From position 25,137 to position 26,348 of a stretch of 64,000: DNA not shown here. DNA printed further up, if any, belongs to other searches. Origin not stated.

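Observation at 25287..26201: Membrane-anchored DEDDh exonuclease translationally coupled to the prophage repressor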

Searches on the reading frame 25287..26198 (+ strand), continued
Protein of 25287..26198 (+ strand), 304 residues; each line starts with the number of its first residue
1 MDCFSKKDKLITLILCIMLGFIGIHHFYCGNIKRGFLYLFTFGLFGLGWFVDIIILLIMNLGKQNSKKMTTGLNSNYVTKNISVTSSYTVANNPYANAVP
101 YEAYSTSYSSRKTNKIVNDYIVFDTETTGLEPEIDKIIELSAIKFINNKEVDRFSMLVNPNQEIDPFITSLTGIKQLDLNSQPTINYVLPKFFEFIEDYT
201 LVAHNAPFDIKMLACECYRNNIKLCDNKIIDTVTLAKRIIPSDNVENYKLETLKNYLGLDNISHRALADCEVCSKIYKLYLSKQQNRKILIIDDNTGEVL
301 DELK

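Call 23: find_encoding_contigs(protein=P0001, flank=8000, max_places=4)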
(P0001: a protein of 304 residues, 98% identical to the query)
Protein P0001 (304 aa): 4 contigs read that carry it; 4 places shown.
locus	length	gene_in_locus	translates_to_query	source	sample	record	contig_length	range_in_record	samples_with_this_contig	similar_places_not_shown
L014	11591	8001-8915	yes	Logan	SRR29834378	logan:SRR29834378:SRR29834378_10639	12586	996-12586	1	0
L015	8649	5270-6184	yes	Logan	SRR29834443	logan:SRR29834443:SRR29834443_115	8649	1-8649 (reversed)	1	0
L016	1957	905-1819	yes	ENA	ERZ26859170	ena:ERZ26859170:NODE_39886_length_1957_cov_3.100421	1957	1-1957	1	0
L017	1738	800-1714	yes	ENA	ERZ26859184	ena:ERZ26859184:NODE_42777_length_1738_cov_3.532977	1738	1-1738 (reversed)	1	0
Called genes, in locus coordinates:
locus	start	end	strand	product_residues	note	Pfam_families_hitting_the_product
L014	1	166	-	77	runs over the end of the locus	-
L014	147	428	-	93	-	-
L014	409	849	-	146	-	-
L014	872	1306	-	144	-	PF00436:SSB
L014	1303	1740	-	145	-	-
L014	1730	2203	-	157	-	-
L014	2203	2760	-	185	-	-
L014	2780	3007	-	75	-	-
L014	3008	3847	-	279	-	PF07083:DUF1351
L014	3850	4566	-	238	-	PF04404:ERF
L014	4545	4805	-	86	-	-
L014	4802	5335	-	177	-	-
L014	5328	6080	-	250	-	PF07261:DnaB_2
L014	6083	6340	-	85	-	-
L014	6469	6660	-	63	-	-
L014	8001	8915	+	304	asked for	PF05154:TM2, PF00929:RNase_T, PF13482:RNase_H_2 (weak)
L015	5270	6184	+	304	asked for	PF05154:TM2, PF00929:RNase_T, PF13482:RNase_H_2 (weak)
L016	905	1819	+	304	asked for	PF05154:TM2, PF00929:RNase_T, PF13482:RNase_H_2 (weak)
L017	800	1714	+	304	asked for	PF05154:TM2, PF00929:RNase_T, PF13482:RNase_H_2 (weak)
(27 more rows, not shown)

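Call 25: search_solved_structures(query=window:25287-26198:+, max_evalue=0.001, show_alignments=1)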
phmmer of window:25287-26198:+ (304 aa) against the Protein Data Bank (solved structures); distinct sequences matched with E-value up to 0.001: 13.
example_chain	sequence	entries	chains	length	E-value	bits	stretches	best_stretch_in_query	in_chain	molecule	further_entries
2p1j_A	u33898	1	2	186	3.6e-26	95.7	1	120-282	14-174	DNA polymerase III polC-type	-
8h18_A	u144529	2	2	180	1.1e-19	74.3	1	119-273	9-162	DnaQ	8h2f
9qpc_A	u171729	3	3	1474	2e-18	70.3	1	117-297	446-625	DNA polymerase III PolC-type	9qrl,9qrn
8zef_A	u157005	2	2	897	2.5e-18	69.9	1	119-283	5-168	3'-5' exonuclease DinG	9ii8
8fy9_A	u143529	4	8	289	2.8e-14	56.7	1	107-276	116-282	Cas2-DEDDh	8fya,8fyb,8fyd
8fyc_K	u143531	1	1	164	7.1e-14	55.3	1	120-276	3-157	DEDDh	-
2gui_A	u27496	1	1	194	1.3e-12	51.1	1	117-279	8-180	DNA polymerase III epsilon subunit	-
1j53_A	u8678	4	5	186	1.6e-12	50.9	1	118-279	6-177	DNA polymerase III, epsilon chain | DNA polymerase III epsilon subunit | DNA POLYMERASE III SUBUNIT EPSILON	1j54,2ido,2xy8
5fku_D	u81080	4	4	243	2.5e-12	50.2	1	118-281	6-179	DNA POLYMERASE III SUBUNIT EPSILON | DNA POLYMERASE III EPSILON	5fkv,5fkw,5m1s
4fzx_C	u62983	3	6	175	5e-08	36.1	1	122-275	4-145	Exodeoxyribonuclease 10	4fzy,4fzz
9l8b_A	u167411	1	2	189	6e-06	29.3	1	121-284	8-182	exodeoxyribonuclease III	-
7k05_A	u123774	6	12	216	0.00062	22.7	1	119-202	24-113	ERI1 exoribonuclease 3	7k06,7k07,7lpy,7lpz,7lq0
2xri_A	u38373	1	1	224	0.00066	22.6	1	119-202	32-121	ERI1 EXORIBONUCLEASE 3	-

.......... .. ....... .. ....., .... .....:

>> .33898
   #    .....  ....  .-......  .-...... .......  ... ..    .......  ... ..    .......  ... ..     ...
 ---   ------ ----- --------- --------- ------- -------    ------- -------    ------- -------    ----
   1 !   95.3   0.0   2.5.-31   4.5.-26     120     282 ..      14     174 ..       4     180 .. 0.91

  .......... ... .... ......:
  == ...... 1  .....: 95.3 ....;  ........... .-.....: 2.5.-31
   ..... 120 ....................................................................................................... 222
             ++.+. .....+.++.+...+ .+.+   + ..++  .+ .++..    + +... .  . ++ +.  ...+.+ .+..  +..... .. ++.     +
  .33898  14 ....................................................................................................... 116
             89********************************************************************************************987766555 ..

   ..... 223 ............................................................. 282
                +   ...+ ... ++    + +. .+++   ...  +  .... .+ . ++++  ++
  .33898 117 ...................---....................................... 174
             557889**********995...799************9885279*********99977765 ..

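Call 27: find_related_loci(query=A1, collection=genome_contigs, flank=6000)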
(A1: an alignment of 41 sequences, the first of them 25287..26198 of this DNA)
Query A1 (304 aa) in genome_contigs; peptide patterns used: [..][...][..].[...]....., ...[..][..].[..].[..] (x = any residue, [..] = any of these).
600 stretches matched a pattern (row limit reached: there are more); 517 encode a relative of the query (tblastn E <= 1e-3); the best 80 are kept; 80 distinct loci.
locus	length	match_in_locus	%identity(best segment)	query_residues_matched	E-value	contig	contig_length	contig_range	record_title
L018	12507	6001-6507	44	108-278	3e-41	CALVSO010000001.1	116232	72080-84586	MAG: uncultured Bacilli bacterium isolate BRZ_CH__bin62 genome assembly, contig: BRZ_CH__NODE_310_length_116232_cov_22.2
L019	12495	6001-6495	41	120-285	2e-36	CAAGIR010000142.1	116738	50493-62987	MAG TPA_asm: Spirochaetia bacterium, isolate HGM23199, WGS project CAAGIR010000000 data, contig: SRS476289_53_k119_14841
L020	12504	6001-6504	49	108-278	2e-44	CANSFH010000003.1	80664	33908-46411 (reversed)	MAG TPA_asm: uncultured Mycoplasma sp. isolate SRR15730527_bin.41_metawrap_v1.3_MAG genome assembly, contig: NODE.470_le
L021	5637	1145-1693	37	118-295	2e-33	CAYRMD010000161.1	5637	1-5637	MAG TPA_asm: uncultured Pirellulaceae bacterium isolate binchicken_co30_3 genome assembly, contig: NODE_7760_length_5637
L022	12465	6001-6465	40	117-277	3e-32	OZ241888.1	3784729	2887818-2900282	MAG: Dehalococcoidia bacterium isolate 46affbec-5afd-4908-a2aa-6a71a6f589da genome assembly, chromosome: 1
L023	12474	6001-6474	42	118-277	4e-32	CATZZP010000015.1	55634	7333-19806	MAG TPA_asm: uncultured Firmicutes bacterium isolate ERR9578231_bin.5_MetaWRAP_v1.3_MAG genome assembly, contig: ERZ1853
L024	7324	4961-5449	38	118-277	8e-32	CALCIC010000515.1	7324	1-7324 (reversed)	MAG TPA_asm: uncultured Isosphaeraceae bacterium isolate SRR3997478_bin.93_CONCOCT_v1.1_MAG genome assembly, contig: ERZ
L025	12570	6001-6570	36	96-289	3e-31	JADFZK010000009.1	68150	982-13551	MAG: Candidatus Omnitrophota bacterium isolate nHGRbin18 nHGR_bin18_NODE_144_length_68150_cov_11.635201, whole genome sh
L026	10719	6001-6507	39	113-283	2e-31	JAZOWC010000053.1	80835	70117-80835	MAG: Oscillospiraceae bacterium isolate T1900045525_YK20190219.MAGScoT_cleanbin_000006 SGB_7673_k141_672785, whole genom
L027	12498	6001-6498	40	119-287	1e-30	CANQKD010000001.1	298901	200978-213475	MAG: uncultured Clostridia bacterium isolate Lapin-026__bin63 genome assembly, contig: Lapin-026__NODE_8_length_298901_c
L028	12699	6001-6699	35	80-298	2e-30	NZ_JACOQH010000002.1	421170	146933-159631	Roseburia yibonii strain BX0805 DNA.637_ctg0002, whole genome shotgun sequence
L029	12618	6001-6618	35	62-290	1e-30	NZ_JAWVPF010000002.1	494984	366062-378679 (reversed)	Terribacillus saccharophilus strain TATVAM-FAB29 34_S19_contig_2, whole genome shotgun sequence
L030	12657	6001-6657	30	60-298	9e-31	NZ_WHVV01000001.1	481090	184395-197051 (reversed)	Sporosarcina cascadiensis strain A4 NODE_1_length_481090_cov_76.267668, whole genome shotgun sequence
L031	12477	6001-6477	40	120-279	5e-30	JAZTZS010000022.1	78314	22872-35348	MAG: Faecousia sp. isolate T1900045323_YK20190012.MAGScoT_cleanbin_000053 SGB_6396_k141_467738, whole genome shotgun seq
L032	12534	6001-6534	39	116-294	4e-30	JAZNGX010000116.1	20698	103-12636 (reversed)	MAG: Clostridia bacterium isolate T1900044698_TS20190164.MAGScoT_cleanbin_000016 SGB_1789_k141_2710542, whole genome sho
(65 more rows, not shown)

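Call 36: predict_structure(alignment_id=A1)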
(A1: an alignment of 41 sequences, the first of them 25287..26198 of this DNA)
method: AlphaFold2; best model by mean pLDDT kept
length: 304 residues; sequences in the alignment: 41
mean_pLDDT: 87.6   pTM: 0.66
mean pLDDT of the five models: 87.6, 86.9, 86.8, 86.5, 86.1
residues with pLDDT >= 90: 218; 70-90: 43; 50-70: 24; < 50: 19
segments of 3 or more residues with pLDDT < 50: 65-80
pLDDT, mean of each block of 10 residues (from residue 1): 74 93 92 92 83 90 52 40 53 88 98 96 97 98 98 98 95 96 98 98 98 98 98 96 95 91 85 96 76 78 54
secondary structure, 60 per line:
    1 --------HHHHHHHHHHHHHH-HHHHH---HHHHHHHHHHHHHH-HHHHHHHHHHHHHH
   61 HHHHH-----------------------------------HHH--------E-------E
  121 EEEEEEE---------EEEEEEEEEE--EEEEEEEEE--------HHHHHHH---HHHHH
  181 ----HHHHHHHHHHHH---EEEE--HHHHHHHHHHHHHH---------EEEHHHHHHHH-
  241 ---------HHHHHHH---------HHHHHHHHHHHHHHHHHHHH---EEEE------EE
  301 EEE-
elements in order: H9-22 H24-28 H32-45 H47-65 E120-127 E137-146 E149-157 H166-172 H176-180 H185-196 E200-203 H206-219 E229-231 H232-239 H250-256 H266-285 E289-292 E299-303

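Call 42: find_encoding_contigs(protein=P0065, flank=4000, max_places=3)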
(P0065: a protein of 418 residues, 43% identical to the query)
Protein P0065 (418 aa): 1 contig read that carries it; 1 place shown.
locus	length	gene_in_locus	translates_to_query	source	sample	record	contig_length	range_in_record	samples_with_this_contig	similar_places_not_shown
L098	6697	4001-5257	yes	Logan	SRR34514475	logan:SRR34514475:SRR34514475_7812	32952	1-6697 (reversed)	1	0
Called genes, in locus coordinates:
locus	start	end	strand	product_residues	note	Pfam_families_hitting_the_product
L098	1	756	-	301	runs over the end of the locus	PF23343:REP_ORF2-G2P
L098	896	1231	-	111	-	-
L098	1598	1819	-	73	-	-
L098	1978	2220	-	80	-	-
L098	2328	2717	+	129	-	-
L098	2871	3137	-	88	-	-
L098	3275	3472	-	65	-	PF13443:HTH_26 (weak)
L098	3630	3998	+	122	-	PF12844:HTH_19, PF13560:HTH_31, PF01381:HTH_3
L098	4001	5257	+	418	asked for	PF05154:TM2, PF00929:RNase_T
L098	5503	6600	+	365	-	PF14657:Arm-DNA-bind_4, PF14659:Phage_int_SAM_3, PF00589:Phage_integrase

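Call 43: find_encoding_contigs(protein=P0038, flank=4000, max_places=2)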
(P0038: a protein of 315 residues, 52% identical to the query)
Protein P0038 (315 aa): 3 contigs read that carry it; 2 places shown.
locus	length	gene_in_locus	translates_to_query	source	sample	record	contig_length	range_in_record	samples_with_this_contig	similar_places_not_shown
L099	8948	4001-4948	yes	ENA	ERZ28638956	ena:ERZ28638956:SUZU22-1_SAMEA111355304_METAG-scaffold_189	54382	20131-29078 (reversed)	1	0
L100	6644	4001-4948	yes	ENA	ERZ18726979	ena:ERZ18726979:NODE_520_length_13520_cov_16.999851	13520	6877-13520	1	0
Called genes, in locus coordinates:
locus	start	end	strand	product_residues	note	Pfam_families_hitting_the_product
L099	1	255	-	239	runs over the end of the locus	PF03837:RecT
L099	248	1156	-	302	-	PF07083:DUF1351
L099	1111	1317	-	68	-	-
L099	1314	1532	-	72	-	-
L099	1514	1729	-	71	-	-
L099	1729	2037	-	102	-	-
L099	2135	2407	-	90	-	PF19808:DUF6291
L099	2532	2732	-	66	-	-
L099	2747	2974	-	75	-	-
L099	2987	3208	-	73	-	PF12844:HTH_19, PF01381:HTH_3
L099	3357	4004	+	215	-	PF13560:HTH_31 (weak), PF01381:HTH_3, PF12844:HTH_19, PF00717:Peptidase_S24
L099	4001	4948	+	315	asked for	PF00929:RNase_T, PF13482:RNase_H_2 (faint)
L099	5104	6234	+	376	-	PF14657:Arm-DNA-bind_4 (weak), PF14659:Phage_int_SAM_3 (weak), PF00589:Phage_integrase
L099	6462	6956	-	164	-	PF02163:Peptidase_M50 (weak)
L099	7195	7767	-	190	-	PF01551:Peptidase_M23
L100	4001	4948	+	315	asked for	PF00929:RNase_T, PF13482:RNase_H_2 (faint)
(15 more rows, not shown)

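Call 44: find_encoding_contigs(protein=P0057, flank=4000, max_places=3)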
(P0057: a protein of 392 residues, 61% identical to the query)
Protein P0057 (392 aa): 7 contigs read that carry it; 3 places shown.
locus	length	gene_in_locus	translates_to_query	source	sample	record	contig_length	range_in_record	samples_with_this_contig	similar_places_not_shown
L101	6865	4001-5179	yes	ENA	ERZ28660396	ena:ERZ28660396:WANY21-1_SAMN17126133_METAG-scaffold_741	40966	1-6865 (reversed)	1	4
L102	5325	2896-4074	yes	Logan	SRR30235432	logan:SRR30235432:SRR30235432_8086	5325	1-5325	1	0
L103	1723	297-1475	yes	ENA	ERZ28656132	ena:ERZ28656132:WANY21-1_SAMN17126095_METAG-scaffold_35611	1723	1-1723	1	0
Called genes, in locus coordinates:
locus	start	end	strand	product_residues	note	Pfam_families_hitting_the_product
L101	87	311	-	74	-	-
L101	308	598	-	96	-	-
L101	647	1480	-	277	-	-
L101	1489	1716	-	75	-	-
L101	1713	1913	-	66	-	-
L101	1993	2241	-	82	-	PF00404:Dockerin_1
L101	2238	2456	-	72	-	-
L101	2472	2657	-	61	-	-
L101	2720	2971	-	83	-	-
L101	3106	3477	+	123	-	PF12844:HTH_19, PF01381:HTH_3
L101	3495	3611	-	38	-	-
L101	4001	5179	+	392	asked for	PF00929:RNase_T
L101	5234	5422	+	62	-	PF01679:Pmp3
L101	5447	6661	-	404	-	PF00589:Phage_integrase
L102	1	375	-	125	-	?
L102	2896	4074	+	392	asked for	PF00929:RNase_T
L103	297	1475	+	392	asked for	PF00929:RNase_T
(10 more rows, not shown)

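Call 45: search_protein_families(library=padloc, proteins=[P0065, P0084, P0105, L002:3764-4903:+, P0057, P0038, L001:3905-4624:+], max_evalue=0.001)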
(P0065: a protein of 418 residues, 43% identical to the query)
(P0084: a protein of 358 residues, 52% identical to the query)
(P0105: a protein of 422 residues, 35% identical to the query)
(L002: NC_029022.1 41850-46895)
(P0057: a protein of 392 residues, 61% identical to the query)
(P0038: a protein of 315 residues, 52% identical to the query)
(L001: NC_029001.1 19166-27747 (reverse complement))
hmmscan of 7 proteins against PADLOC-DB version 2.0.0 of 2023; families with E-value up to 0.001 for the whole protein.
P0065 (418 aa): 3 families
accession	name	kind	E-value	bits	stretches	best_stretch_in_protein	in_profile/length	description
PDLC01247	DEDDh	-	1.4e-39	134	1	112-269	1-139/139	"CAS-I,CAS-II,CAS-III,CAS-IV,CAS-V,CAS-VI; associated"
PDLC05027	PDC-S48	-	1.7e-28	97.9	1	109-280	4-175/411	-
PDLC05028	PDC-S48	-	7.3e-22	75.6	1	110-273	19-181/512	-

P0084 (358 aa): 3 families
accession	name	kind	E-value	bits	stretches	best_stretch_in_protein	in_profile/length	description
PDLC01247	DEDDh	-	1e-35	121.4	1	44-200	1-138/139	"CAS-I,CAS-II,CAS-III,CAS-IV,CAS-V,CAS-VI; associated"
PDLC05027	PDC-S48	-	2.4e-24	84.2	1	42-217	5-180/411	-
PDLC05028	PDC-S48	-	7.5e-18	62.3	1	28-199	5-175/512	-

P0105 (422 aa): 5 families
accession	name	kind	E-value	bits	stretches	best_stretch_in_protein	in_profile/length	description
PDLC01247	DEDDh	-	1.1e-36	124.6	1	113-273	1-138/139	"CAS-I,CAS-II,CAS-III,CAS-IV,CAS-V,CAS-VI; associated"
PDLC05027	PDC-S48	-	5.2e-29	99.6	1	111-285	5-175/411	-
PDLC05028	PDC-S48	-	3.3e-23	80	1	111-278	19-181/512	-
PDLC00753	Effector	-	1.3e-06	26.4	1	108-280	4-180/184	Exonuclease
PDLC03817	RTasSbcB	-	0.00085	16.4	0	112-163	2-54/436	DRT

L002:3764-4903:+ (380 aa): 3 families
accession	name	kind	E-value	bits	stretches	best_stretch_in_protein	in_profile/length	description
PDLC01247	DEDDh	-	4.6e-42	142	1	85-239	1-138/139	"CAS-I,CAS-II,CAS-III,CAS-IV,CAS-V,CAS-VI; associated"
PDLC05027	PDC-S48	-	9.9e-36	121.7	1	83-251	5-175/411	-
PDLC05028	PDC-S48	-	6.5e-31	105.4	1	84-249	20-186/512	-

P0057 (392 aa): 3 families
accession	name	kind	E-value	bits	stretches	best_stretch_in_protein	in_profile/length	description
PDLC01247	DEDDh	-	3e-39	132.9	1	227-384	1-139/139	"CAS-I,CAS-II,CAS-III,CAS-IV,CAS-V,CAS-VI; associated"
PDLC05027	PDC-S48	-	3e-27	93.8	1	224-387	4-167/411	-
PDLC05028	PDC-S48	-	3.6e-22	76.6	1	214-376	6-169/512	-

P0038 (315 aa): 3 families
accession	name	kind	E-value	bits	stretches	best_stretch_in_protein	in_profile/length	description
PDLC01247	DEDDh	-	5.6e-37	125.5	1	129-286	1-139/139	"CAS-I,CAS-II,CAS-III,CAS-IV,CAS-V,CAS-VI; associated"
PDLC05027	PDC-S48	-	4.8e-28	96.4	1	126-295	4-173/411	-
PDLC05028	PDC-S48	-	3.8e-23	79.8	1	115-275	5-166/512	-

L001:3905-4624:+ (240 aa): 4 families
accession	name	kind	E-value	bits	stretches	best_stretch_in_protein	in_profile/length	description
PDLC01247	DEDDh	-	2.5e-40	136.3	1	66-225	1-138/139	"CAS-I,CAS-II,CAS-III,CAS-IV,CAS-V,CAS-VI; associated"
PDLC05027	PDC-S48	-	1.8e-25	87.9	1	63-228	4-166/411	-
PDLC05028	PDC-S48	-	6.4e-22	75.8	1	64-224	19-175/512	-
PDLC03802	RTasHel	-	4.8e-05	20.4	1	66-217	402-506/675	DRT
